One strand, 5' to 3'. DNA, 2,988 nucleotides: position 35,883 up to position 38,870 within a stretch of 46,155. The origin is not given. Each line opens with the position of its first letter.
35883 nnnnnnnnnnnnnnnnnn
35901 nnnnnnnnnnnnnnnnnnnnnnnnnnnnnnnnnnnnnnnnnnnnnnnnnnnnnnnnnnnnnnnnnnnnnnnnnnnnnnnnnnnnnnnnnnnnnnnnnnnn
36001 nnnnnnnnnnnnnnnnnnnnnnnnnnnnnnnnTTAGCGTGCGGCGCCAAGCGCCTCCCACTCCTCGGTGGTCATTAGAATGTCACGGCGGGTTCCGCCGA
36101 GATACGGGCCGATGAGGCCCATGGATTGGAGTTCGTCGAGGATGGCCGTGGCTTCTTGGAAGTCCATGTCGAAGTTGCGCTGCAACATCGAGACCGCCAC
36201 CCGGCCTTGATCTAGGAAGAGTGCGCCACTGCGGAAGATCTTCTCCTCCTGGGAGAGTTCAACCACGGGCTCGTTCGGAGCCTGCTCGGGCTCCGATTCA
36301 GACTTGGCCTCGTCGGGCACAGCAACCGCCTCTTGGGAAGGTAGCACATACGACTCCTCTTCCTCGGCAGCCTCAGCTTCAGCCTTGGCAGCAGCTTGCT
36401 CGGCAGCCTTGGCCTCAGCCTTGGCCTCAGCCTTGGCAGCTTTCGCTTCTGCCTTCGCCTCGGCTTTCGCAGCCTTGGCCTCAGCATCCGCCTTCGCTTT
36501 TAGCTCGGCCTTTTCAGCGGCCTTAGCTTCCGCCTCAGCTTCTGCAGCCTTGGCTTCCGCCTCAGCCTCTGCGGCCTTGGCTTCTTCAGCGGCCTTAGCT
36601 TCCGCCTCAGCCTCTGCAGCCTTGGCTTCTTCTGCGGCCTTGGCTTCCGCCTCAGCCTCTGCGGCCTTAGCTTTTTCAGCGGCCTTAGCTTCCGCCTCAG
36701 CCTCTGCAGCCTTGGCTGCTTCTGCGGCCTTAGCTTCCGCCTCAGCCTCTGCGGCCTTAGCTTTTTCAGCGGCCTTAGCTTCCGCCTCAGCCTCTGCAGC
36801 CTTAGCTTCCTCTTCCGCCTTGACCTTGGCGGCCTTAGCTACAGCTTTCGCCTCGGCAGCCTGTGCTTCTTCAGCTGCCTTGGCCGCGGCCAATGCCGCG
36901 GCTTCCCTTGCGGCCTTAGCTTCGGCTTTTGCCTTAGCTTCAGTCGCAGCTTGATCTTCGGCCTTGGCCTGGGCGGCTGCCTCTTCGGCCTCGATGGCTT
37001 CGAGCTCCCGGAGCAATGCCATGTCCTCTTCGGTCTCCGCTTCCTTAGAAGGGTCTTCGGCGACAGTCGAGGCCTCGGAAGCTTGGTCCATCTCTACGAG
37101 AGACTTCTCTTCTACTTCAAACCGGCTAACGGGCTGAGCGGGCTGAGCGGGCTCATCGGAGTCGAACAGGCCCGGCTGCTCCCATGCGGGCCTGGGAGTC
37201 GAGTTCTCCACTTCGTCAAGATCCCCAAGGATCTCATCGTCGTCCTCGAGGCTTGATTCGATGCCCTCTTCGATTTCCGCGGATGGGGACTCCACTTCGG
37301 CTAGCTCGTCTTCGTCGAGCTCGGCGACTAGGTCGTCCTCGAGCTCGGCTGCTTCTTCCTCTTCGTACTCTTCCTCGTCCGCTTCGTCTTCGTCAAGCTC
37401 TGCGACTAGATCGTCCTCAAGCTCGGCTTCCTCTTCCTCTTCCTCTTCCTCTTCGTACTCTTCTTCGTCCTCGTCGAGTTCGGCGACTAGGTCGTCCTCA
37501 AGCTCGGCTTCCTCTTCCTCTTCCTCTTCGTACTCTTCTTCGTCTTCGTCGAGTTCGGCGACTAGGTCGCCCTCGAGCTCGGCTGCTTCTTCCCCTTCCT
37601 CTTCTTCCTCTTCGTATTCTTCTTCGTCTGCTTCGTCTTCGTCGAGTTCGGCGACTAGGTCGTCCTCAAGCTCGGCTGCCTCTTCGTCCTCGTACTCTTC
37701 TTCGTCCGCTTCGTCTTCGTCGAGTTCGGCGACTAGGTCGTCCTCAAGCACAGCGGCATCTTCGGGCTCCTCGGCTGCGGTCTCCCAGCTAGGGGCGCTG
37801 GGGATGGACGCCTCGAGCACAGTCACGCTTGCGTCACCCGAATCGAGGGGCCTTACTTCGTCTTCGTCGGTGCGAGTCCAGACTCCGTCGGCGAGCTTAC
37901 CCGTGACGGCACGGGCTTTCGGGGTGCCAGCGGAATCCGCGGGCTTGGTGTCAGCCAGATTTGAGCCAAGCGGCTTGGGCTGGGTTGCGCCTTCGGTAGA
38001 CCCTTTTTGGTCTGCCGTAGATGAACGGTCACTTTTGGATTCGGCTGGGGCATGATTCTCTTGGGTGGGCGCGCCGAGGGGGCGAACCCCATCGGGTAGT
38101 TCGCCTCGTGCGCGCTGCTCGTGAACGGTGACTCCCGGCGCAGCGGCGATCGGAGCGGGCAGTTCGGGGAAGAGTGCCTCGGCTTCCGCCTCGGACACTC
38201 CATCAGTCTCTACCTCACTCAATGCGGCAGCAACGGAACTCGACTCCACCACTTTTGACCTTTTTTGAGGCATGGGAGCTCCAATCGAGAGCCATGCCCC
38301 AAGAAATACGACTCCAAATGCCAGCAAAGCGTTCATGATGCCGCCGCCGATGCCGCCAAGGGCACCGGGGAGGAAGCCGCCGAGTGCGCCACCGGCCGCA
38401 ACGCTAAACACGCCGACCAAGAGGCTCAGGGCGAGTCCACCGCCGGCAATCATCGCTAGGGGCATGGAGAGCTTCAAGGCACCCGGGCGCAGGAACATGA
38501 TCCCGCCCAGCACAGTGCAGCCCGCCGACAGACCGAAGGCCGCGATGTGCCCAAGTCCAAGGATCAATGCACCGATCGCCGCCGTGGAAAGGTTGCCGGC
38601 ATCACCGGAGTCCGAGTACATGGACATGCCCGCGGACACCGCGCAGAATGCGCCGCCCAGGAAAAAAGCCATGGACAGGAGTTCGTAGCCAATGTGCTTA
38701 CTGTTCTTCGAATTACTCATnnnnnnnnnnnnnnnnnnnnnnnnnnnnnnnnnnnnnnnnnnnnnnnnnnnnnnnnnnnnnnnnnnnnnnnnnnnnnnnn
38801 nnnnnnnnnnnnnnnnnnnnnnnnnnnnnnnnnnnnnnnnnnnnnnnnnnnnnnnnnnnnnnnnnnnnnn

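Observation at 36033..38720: FtsK paralogue with no motor, translationally coupled to canonical ftsK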

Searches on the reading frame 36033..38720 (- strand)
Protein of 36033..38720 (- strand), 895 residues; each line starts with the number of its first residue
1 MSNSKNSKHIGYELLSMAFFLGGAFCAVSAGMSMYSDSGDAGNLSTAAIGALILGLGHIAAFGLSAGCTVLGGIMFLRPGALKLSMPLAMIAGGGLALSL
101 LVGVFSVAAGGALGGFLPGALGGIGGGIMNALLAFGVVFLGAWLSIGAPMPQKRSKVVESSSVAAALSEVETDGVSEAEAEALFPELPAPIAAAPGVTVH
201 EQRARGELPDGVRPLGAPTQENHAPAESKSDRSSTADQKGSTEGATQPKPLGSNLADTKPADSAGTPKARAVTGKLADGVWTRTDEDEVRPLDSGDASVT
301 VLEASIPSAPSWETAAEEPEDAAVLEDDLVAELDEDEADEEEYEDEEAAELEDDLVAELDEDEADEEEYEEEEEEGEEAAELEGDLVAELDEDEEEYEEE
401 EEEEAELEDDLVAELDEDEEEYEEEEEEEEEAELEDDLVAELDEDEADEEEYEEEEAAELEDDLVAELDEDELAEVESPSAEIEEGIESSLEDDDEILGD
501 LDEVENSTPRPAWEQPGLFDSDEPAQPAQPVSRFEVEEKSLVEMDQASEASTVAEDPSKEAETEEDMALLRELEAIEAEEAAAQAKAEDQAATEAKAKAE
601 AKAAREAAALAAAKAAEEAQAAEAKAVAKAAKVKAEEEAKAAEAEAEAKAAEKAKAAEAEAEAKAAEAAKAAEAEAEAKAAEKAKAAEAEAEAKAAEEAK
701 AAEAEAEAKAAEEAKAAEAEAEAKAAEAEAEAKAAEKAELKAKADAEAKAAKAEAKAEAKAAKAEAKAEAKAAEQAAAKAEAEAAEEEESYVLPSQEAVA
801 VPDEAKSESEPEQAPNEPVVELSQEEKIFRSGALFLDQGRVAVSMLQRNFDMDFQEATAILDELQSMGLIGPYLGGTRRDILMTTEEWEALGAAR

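Call 4: search_protein_families(library=pfam, proteins=[window:36033-38720:-], max_evalue=1)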
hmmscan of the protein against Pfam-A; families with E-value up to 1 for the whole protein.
window:36033-38720:- (895 aa): 1 family
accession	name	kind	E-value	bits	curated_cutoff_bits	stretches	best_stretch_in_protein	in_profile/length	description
PF09397.16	FtsK_gamma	-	4.9e-10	39.4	30.6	1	833-884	12-63/63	Ftsk gamma domain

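Call 5: search_protein_families(library=ncbifam, proteins=[window:36033-38720:-], max_evalue=1)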
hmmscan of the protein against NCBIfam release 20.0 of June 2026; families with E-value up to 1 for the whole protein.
window:36033-38720:- (895 aa): 0 families

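Call 31: search_protein_families(library=pfam, alignment_id=A2, max_evalue=0.01)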
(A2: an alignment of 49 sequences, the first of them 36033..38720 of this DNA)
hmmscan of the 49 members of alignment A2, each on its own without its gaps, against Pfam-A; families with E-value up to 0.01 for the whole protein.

A. member 1, window:36033-38720:- (895 aa): 1 family
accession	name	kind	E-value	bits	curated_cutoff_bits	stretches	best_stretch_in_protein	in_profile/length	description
PF09397.16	FtsK_gamma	-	4.9e-10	39.4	30.6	1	833-884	12-63/63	Ftsk gamma domain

B. families by the number of members that match (of 49 scanned): 4 families
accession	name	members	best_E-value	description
PF09397.16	FtsK_gamma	49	8.7e-14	Ftsk gamma domain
PF15346.11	ARGLU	1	0.0021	Arginine and glutamate-rich 1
PF17647.6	DUF5518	1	0.0037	Family of unknown function (DUF5518)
PF04956.18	TrbC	1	0.006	TrbC/VIRB2 pilin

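Call 42: list_cluster_members(proteins=[L027:3484-6249:+, window:36036-38720:-, L039:3706-6192:+, L036:3112-6213:+])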
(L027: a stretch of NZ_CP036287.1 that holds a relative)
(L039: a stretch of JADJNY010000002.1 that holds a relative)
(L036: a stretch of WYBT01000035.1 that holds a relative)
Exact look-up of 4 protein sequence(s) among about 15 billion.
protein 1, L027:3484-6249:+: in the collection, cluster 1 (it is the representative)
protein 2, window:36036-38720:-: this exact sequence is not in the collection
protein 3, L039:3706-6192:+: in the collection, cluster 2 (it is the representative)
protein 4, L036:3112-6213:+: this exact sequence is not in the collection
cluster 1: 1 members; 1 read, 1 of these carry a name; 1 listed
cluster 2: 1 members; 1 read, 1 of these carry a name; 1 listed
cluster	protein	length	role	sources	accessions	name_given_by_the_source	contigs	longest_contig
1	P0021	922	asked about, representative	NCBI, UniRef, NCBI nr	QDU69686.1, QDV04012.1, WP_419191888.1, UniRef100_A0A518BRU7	DNA translocase FtsK [Engelhardtia mirabilis] | FtsK-like domain-containing protein n=1 Tax=Engelhardtia mirabilis TaxID=2528011 ... | FtsK-like domain-containing protein [Planctomycetes bacterium Pla133]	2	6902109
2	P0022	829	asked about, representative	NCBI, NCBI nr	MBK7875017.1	MAG: hypothetical protein IPJ77_04575 [Planctomycetes bacterium] | hypothetical protein [Planctomycetota bacterium]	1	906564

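Call 72: predict_structure(alignment_id=A4)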
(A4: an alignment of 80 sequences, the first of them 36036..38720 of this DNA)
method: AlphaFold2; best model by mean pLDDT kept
length: 895 residues; sequences in the alignment: 80
mean_pLDDT: 64.9   pTM: 0.37
mean pLDDT of the five models: 64.9, 64.3, 63.4, 62.9, 61.1
residues with pLDDT >= 90: 206; 70-90: 202; 50-70: 145; < 50: 342
segments of 3 or more residues with pLDDT < 50: 1-3, 153-162, 168-172, 216-306, 316-374, 376-380, 383-395, 447-478, 480-529, 531-556, 558-560, 785-801, 803-815
pLDDT, mean of each block of 10 residues (from residue 1): 57 94 97 86 89 96 97 93 90 96 94 94 93 95 78 46 49 57 59 55 73 54 39 36 40 38 37 41 40 36 43 46 38 37 36 36 39 42 45 52 71 68 59 57 47 40 41 41 37 39 38 40 42 39 43 47 61 85 83 87 90 91 90 89 89 89 88 87 81 67 53 56 65 76 80 78 75 68 48 40 43 51 92 96 94 95 94 81 94 77
secondary structure, 60 per line:
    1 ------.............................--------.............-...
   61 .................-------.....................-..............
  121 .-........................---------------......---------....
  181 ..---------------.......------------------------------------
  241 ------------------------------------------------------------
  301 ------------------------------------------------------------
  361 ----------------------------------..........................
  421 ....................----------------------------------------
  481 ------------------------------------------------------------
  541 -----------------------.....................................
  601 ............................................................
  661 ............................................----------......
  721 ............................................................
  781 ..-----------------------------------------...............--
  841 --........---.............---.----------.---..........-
elements in order (helices of 4 or more, strands of 3 or more residues): H7-35 H44-56 H58-77 H85-105 H107-121 H123-146 H162-167 H177-182 H198-204 H395-440 H564-704 H715-782 H824-838 H843-850 H854-866 H885-894

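Call 74: fold_search(model_id=the predicted structure, library=pdb)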
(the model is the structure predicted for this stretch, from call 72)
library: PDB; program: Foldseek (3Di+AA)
matches with E <= 10: 1106; with E <= 0.001: 0
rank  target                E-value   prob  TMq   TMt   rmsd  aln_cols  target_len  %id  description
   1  2j5p_MODEL_1_A        1.9e-02  1.00  0.06  0.71   1.9        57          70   16  E. coli FtsK gamma domain (released 2006-10-04)
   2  2ve8_C                3.1e-02  1.00  0.06  0.79   1.4        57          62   16  Xray structure of FtsK gamma domain (P. aeruginosa) (released 2008-09-09)
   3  2ve8_D                3.5e-02  1.00  0.06  0.75   1.4        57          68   14  Xray structure of FtsK gamma domain (P. aeruginosa) (released 2008-09-09)
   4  2ve8_A                4.4e-02  1.00  0.06  0.75   1.6        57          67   14  Xray structure of FtsK gamma domain (P. aeruginosa) (released 2008-09-09)
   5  2ve8_B                4.9e-02  1.00  0.06  0.77   1.6        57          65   14  Xray structure of FtsK gamma domain (P. aeruginosa) (released 2008-09-09)
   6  2ve8_G                4.9e-02  1.00  0.06  0.69   2.5        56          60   16  Xray structure of FtsK gamma domain (P. aeruginosa) (released 2008-09-09)
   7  2dk5_MODEL_1_A        5.1e-02  0.98  0.06  0.45  11.1        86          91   16  Solution structure of Winged-Helix domain in RNA polymerase III 39KDa polypeptide (released 2006-10-06)
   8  3lmm_D                6.1e-02  1.00  0.07  0.11   5.2        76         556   25  Crystal Structure of the DIP2311 protein from Corynebacterium diphtheriae, Northeast Structural Genomics Consortium Ta (released 2010-02-16)
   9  2ve9_A                6.4e-02  1.00  0.06  0.69   2.5        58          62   16  Xray structure of KOPS bound gamma domain of FtsK (P. aeruginosa) (released 2008-09-09)
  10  2j5o_MODEL_1_A        6.8e-02  1.00  0.06  0.69   1.6        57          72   14  Pseudomonas aeruginosa FtsK gamma domain (released 2006-10-04)
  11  4rs8_A                6.8e-02  1.00  0.07  0.55   3.4        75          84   16  Apo structure of novel pNOB8 plasmid centromere binding protein (released 2015-09-16)
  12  2qww_D                7.2e-02  1.00  0.07  0.39   3.8        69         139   17  Crystal structure of multiple antibiotic-resistance repressor (MarR) (YP_013417.1) from Listeria monocytogenes 4b F236 (released 2007-08-21)
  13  2qww_H                8.5e-02  1.00  0.07  0.38   3.7        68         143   16  Crystal structure of multiple antibiotic-resistance repressor (MarR) (YP_013417.1) from Listeria monocytogenes 4b F236 (released 2007-08-21)
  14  2ve8_E                8.9e-02  1.00  0.06  0.68   2.5        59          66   15  Xray structure of FtsK gamma domain (P. aeruginosa) (released 2008-09-09)
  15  2ve9_F                1.0e-01  1.00  0.06  0.69   2.5        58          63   16  Xray structure of KOPS bound gamma domain of FtsK (P. aeruginosa) (released 2008-09-09)
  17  2ve8_F                1.1e-01  1.00  0.06  0.69   2.5        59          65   15  Xray structure of FtsK gamma domain (P. aeruginosa) (released 2008-09-09)
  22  2ve9_B                1.2e-01  1.00  0.06  0.84   1.4        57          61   14  Xray structure of KOPS bound gamma domain of FtsK (P. aeruginosa) (released 2008-09-09)
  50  2ve8_H                1.9e-01  1.00  0.06  0.71   2.5        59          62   15  Xray structure of FtsK gamma domain (P. aeruginosa) (released 2008-09-09)
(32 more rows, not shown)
